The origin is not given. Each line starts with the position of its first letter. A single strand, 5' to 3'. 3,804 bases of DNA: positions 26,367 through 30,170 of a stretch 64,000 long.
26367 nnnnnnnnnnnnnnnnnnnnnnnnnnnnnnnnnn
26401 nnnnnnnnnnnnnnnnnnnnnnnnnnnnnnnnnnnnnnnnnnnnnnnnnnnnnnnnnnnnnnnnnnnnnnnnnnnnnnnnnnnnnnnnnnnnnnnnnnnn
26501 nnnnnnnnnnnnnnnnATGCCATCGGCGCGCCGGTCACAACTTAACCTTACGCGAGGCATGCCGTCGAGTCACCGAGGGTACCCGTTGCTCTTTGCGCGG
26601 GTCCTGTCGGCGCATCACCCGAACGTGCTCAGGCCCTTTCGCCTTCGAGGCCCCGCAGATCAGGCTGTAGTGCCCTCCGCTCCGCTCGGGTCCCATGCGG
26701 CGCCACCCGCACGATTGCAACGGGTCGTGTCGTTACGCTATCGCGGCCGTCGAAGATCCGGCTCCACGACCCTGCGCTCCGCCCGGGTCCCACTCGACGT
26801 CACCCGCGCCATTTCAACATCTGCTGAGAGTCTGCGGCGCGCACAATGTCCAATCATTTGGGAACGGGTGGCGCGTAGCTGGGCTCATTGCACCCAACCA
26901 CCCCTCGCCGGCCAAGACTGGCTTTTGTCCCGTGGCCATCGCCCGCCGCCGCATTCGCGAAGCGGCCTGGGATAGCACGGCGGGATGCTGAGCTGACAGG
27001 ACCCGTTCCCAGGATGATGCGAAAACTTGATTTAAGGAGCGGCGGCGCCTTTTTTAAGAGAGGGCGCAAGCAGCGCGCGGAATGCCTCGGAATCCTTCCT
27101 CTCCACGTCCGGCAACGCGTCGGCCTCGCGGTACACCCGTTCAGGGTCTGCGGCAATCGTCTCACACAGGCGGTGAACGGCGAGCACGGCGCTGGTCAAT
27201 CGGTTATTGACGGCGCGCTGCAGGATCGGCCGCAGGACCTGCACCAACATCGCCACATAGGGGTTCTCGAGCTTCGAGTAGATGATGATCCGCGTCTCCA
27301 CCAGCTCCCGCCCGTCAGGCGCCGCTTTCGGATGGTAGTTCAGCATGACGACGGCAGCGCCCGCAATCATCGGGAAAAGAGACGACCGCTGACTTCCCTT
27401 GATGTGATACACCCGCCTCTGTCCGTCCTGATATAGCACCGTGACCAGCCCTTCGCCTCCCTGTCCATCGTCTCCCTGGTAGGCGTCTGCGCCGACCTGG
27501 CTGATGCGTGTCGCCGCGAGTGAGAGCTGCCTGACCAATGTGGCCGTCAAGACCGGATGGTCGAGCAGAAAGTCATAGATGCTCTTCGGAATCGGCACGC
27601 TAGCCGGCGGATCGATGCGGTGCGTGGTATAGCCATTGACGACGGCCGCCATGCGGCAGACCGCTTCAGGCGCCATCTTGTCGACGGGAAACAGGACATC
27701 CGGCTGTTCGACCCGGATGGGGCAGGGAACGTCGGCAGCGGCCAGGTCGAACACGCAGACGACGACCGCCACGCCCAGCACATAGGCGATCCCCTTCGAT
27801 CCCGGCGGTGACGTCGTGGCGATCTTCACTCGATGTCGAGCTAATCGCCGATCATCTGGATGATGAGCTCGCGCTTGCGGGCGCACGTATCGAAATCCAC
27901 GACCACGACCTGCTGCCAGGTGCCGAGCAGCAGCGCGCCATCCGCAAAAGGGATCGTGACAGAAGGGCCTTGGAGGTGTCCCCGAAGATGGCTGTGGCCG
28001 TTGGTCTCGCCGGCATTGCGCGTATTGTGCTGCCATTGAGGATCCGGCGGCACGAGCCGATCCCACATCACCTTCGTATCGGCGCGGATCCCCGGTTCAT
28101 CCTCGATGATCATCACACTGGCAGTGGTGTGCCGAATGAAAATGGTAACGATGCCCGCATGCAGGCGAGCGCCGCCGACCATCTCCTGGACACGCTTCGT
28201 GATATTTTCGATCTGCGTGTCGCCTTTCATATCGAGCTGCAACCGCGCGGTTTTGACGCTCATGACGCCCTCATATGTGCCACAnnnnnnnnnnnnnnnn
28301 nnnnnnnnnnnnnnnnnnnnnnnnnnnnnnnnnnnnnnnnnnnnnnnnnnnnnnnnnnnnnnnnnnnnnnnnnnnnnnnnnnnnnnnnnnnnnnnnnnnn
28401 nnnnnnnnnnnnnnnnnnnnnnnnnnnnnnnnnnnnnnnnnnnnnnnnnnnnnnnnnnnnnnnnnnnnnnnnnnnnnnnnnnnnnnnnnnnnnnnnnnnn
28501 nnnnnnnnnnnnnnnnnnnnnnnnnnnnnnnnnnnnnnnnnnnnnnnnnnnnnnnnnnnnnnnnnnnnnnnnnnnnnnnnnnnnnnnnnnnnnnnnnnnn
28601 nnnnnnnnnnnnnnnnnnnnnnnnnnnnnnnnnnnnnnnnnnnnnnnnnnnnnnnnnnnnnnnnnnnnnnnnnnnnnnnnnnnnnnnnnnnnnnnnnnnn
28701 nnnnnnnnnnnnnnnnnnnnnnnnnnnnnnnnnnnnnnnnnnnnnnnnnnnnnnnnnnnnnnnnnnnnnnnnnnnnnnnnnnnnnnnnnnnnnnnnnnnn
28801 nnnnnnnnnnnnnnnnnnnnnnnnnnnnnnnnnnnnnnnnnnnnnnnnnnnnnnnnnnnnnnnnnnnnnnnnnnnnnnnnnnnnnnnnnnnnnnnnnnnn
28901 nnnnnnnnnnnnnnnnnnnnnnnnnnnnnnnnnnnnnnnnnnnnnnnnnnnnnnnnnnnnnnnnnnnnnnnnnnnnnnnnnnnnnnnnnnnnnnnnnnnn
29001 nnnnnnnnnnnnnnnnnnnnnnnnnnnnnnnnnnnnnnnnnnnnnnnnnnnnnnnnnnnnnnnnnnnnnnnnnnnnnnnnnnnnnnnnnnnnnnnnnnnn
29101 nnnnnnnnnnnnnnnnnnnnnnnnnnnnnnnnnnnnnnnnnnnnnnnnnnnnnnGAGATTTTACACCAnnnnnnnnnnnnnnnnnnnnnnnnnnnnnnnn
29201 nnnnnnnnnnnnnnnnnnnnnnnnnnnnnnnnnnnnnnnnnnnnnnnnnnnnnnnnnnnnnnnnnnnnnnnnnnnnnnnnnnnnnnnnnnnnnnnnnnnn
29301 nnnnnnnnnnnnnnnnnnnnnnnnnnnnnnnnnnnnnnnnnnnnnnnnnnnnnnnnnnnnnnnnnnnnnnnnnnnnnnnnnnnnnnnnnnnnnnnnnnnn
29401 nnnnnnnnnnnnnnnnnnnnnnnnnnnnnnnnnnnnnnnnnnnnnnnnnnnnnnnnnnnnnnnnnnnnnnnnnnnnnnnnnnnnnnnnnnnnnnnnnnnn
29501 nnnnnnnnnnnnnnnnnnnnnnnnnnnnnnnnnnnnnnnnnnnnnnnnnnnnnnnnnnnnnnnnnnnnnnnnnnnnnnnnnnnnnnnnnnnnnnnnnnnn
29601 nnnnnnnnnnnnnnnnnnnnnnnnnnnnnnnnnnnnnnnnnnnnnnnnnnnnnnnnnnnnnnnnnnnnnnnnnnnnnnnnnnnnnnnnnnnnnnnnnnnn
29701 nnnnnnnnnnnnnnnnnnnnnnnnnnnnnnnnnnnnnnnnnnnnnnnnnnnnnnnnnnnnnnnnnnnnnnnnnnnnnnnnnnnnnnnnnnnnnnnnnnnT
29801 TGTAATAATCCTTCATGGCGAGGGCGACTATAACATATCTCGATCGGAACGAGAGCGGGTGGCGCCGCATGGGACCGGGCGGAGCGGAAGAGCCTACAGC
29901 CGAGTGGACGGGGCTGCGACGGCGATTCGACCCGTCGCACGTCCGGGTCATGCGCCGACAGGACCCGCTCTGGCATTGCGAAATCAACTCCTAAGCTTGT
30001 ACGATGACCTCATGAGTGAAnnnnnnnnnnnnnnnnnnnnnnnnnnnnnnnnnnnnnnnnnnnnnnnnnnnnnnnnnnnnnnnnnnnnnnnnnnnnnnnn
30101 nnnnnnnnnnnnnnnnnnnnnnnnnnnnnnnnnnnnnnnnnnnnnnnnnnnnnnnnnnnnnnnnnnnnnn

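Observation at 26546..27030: A 485-bp convergent spacer built almost entirely from copies and fragments of the repeat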

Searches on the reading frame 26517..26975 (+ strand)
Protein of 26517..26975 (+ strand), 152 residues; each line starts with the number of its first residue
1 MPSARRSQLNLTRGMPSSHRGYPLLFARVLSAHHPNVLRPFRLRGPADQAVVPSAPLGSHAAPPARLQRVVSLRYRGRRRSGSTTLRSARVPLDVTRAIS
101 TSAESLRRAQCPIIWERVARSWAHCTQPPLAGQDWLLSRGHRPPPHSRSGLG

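Call 10: search_protein_families(library=ncbifam, proteins=[window:26517-26975:+], max_evalue=0.001)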
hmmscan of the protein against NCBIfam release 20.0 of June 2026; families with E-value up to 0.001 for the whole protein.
window:26517-26975:+ (152 aa): 0 families

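Call 13: search_protein_families(library=pfam, proteins=[window:26517-26975:+], max_evalue=0.01)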
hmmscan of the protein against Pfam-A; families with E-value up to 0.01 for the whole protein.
window:26517-26975:+ (152 aa): 0 families

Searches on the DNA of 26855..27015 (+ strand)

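Call 15: search_dna_similar(query=window:26855-27015:+, collection=plasmids, mode=distant, max_rows=30)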
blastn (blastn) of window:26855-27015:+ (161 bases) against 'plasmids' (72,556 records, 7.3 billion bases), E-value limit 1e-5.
No match.

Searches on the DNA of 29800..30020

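Call 31: search_rna_families(source=window, start=29800, end=30020, threshold=evalue, max_evalue=10)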
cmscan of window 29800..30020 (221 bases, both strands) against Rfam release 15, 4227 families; matches with E-value up to 10: 2.
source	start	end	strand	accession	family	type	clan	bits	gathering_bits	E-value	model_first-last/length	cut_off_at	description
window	29817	29866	+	RF01647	ceN61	Gene; snRNA; snoRNA; CD-box;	-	14.7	60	1.4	1-72/72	no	Caenorhabditis snoRNA ceN61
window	29940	29968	-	RF02206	WT1-AS_4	Gene; lncRNA;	-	10.8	60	5.5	104-134/134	no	WT1 antisense RNA conserved region 4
